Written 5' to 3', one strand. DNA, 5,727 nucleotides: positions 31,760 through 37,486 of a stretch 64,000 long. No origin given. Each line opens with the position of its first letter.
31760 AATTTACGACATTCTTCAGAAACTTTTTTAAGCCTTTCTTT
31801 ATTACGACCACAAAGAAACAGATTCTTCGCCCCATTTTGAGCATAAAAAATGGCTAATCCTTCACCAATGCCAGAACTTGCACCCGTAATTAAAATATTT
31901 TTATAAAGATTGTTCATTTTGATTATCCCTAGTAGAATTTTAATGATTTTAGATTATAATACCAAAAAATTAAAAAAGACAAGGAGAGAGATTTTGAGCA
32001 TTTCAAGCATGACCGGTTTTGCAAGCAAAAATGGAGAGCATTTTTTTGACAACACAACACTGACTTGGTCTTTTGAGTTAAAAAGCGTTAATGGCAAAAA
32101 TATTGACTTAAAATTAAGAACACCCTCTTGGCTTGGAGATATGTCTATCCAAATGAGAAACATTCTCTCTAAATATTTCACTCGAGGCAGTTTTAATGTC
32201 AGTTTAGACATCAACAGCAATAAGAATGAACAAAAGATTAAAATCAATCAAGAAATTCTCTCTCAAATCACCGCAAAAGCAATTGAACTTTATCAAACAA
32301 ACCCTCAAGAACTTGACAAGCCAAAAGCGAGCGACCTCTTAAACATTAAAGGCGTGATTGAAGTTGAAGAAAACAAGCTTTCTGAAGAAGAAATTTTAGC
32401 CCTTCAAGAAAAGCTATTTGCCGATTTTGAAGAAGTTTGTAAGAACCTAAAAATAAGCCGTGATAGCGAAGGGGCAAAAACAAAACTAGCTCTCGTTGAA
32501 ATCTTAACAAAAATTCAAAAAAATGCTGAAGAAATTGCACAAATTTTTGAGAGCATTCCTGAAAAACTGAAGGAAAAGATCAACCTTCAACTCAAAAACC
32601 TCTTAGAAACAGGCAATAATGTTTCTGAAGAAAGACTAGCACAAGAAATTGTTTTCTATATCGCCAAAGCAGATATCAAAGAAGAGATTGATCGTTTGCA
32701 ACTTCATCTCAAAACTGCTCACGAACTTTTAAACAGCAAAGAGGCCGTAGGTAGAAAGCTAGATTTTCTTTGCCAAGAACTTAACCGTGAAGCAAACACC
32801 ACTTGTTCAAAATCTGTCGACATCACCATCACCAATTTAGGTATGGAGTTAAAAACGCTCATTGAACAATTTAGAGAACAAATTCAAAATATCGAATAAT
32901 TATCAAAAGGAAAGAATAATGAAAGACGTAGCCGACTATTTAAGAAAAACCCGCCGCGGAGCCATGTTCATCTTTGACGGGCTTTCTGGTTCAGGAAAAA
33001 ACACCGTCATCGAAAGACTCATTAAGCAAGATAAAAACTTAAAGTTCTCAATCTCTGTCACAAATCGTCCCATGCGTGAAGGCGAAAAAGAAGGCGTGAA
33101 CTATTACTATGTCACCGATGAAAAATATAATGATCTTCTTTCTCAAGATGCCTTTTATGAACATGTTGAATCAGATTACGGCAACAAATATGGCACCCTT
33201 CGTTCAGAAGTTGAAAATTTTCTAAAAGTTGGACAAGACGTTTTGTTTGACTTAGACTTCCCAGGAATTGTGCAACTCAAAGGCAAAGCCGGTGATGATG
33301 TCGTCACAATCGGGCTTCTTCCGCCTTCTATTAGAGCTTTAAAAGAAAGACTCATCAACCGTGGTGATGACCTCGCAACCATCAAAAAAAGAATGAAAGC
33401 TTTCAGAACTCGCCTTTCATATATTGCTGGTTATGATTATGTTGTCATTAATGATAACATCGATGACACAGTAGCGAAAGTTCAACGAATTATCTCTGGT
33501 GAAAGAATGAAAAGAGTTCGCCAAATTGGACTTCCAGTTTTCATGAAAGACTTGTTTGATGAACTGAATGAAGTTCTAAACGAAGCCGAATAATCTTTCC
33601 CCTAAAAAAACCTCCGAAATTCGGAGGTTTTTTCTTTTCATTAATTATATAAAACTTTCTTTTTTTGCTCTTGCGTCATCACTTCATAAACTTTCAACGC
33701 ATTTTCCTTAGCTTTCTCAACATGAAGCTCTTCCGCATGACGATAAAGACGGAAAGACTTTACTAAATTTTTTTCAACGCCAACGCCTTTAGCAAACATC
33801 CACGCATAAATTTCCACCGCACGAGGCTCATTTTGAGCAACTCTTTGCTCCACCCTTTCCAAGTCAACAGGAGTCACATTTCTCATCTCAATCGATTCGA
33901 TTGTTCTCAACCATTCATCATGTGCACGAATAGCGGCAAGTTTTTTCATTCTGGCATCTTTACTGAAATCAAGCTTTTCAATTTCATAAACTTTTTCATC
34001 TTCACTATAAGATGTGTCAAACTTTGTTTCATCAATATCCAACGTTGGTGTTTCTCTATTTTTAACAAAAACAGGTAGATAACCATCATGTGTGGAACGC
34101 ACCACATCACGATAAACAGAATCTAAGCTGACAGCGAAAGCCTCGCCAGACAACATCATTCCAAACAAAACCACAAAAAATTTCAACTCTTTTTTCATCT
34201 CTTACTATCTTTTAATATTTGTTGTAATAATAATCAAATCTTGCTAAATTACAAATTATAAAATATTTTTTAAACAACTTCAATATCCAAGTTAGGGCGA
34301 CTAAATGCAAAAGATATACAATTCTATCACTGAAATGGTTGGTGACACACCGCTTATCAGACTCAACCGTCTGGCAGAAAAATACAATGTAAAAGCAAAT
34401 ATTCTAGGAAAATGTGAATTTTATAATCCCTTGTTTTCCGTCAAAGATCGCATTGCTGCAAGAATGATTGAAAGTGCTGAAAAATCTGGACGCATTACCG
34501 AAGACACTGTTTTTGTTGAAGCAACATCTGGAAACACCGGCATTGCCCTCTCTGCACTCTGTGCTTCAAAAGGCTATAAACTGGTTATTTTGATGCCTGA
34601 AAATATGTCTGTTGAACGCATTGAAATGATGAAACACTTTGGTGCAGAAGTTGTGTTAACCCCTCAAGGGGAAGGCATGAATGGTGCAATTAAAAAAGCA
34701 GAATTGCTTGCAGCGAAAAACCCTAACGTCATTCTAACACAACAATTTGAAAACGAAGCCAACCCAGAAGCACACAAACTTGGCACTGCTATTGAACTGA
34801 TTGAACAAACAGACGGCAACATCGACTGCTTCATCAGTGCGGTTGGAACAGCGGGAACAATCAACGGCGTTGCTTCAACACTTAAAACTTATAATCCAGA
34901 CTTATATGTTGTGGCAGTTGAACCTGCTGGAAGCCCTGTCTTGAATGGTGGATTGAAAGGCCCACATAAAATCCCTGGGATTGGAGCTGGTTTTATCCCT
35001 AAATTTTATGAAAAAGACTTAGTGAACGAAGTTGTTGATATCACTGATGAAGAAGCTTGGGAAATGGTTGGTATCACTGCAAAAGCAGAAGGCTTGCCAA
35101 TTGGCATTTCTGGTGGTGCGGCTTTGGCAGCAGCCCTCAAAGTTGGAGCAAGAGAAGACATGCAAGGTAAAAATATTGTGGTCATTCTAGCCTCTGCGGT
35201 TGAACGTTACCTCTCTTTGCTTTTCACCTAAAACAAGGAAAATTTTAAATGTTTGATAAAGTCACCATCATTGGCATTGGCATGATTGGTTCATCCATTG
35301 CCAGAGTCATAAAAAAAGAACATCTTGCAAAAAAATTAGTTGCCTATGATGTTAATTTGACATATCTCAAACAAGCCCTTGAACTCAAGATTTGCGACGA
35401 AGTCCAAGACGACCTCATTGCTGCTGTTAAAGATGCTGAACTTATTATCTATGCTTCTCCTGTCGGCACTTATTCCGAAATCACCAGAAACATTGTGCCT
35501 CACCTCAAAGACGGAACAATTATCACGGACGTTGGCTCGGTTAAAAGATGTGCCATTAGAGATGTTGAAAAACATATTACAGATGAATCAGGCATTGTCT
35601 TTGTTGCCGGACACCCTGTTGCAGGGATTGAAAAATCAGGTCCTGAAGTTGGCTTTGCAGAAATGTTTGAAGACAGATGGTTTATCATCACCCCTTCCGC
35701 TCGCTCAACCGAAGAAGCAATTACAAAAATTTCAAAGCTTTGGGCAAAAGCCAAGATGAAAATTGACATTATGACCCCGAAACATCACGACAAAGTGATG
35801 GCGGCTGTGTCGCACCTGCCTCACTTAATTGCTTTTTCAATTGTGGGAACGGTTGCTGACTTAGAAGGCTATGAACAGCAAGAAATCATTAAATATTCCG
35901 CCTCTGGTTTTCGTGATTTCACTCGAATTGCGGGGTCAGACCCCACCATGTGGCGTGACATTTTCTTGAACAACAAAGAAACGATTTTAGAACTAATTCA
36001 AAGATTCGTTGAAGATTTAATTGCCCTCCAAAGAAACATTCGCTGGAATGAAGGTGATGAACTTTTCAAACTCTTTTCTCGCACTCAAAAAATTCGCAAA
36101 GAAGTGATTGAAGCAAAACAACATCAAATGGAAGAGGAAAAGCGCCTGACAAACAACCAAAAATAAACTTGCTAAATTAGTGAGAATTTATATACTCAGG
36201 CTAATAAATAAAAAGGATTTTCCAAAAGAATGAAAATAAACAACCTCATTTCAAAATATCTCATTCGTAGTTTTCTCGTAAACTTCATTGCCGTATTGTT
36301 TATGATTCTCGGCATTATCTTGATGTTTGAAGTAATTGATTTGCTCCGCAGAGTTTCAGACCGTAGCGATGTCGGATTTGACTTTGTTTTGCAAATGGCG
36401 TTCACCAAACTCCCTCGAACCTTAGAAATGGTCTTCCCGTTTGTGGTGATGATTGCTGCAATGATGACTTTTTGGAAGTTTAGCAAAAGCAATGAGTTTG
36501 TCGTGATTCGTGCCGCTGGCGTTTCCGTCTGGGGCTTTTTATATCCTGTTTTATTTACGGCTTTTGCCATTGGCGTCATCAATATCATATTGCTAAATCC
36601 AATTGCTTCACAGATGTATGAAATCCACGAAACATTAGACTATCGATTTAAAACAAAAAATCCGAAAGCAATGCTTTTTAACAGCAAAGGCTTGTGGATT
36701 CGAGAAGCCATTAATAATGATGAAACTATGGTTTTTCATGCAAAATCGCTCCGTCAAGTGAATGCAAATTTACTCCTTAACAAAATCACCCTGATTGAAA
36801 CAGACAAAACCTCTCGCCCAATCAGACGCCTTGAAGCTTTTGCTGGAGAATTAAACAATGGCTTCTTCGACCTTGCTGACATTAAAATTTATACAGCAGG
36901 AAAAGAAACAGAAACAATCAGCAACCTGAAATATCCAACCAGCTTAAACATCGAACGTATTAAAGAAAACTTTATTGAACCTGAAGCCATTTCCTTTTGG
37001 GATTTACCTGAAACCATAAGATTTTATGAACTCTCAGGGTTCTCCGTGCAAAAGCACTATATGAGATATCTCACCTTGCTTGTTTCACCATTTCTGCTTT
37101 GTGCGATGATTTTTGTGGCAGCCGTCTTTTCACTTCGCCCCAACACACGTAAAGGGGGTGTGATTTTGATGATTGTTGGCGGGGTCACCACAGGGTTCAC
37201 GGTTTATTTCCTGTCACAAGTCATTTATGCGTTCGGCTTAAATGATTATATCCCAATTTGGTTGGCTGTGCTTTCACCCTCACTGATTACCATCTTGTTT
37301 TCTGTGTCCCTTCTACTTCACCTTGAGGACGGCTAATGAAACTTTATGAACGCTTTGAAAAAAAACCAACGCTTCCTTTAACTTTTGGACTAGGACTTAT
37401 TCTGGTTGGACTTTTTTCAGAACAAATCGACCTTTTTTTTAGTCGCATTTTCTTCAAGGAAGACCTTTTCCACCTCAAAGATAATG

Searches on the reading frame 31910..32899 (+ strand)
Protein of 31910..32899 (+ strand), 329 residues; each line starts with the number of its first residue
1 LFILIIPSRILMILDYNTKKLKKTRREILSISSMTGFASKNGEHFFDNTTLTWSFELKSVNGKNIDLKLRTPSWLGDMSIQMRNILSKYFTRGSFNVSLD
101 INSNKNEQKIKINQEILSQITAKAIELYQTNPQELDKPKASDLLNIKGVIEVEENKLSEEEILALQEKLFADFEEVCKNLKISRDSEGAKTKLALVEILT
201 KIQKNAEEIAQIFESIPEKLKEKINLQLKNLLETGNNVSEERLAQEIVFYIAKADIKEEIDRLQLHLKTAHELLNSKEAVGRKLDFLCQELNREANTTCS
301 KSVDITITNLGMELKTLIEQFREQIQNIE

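Call 48: search_protein_families(library=pfam, proteins=[window:31910-32899:+], max_evalue=0.00001)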
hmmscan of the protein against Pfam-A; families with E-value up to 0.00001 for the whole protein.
window:31910-32899:+ (329 aa): 2 families
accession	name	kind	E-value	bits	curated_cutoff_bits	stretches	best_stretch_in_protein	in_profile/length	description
PF08340.16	YicC-like_C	-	5.9e-40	136.6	27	1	211-329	3-120/120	Endoribonuclease YicC-like, C-terminal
PF03755.18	YicC-like_N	-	3.8e-30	105.7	25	1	31-191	1-154/156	Endoribonuclease YicC-like, N-terminal region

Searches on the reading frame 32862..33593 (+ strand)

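Call 90: search_protein_families(library=pfam, proteins=[window:32862-33593:+], max_evalue=0.001)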
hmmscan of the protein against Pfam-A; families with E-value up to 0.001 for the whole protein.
window:32862-33593:+ (243 aa): 1 family
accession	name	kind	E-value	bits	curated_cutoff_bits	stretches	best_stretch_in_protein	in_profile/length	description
PF00625.27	Guanylate_kin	-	2.5e-31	109.2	25.2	1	37-212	6-180/182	Guanylate kinase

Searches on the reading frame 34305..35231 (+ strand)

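Call 48: search_protein_families(library=pfam, proteins=[window:34305-35231:+], max_evalue=0.00001)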
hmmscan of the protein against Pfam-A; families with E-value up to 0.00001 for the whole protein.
window:34305-35231:+ (308 aa): 1 family
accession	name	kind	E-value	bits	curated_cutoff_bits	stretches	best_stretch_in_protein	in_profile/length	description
PF00291.31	PALP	-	1.8e-73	247.9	35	1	8-295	1-293/295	Pyridoxal-phosphate dependent enzyme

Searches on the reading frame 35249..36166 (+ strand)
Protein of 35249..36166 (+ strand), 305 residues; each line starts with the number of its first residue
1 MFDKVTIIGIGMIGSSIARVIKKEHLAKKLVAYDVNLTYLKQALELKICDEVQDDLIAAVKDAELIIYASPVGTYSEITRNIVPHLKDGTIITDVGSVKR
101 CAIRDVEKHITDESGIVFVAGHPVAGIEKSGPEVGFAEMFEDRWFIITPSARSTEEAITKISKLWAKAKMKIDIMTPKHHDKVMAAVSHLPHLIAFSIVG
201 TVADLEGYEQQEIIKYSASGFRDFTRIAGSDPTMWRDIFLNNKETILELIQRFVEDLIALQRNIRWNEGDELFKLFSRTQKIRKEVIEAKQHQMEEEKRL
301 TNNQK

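Call 48: search_protein_families(library=pfam, proteins=[window:35249-36166:+], max_evalue=0.00001)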
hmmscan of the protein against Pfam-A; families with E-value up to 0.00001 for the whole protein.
window:35249-36166:+ (305 aa): 3 families
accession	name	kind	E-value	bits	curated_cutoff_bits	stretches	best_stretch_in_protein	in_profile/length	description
PF02153.23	PDH_N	-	1.7e-35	122.3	26.5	1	17-172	1-152/154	Prephenate dehydrogenase, nucleotide-binding domain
PF20463.3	PDH_C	-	8.2e-31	106.8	22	1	176-276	1-100/102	Prephenate dehydrogenase, dimerization domain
PF03446.21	NAD_binding_2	-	4.1e-06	27.3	21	1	4-128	1-123/161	NAD binding domain of 6-phosphogluconate dehydrogenase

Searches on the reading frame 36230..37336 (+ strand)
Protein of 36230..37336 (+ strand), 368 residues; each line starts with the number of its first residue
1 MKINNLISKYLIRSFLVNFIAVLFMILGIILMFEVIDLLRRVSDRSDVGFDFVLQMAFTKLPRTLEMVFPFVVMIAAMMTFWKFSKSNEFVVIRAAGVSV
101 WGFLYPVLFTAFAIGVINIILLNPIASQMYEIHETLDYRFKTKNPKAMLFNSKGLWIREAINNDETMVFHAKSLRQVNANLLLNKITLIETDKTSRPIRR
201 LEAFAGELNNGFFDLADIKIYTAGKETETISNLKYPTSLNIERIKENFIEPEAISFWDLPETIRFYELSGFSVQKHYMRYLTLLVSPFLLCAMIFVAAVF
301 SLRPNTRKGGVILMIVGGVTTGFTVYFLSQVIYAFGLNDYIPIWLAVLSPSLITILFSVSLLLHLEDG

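Call 48: search_protein_families(library=pfam, proteins=[window:36230-37336:+], max_evalue=0.00001)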
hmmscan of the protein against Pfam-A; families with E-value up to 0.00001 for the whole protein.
window:36230-37336:+ (368 aa): 1 family
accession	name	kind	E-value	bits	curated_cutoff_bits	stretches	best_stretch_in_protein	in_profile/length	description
PF03739.19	LptF_LptG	-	3.4e-60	204.4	27.9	1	9-363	1-352/353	Lipopolysaccharide export system permease LptF/LptG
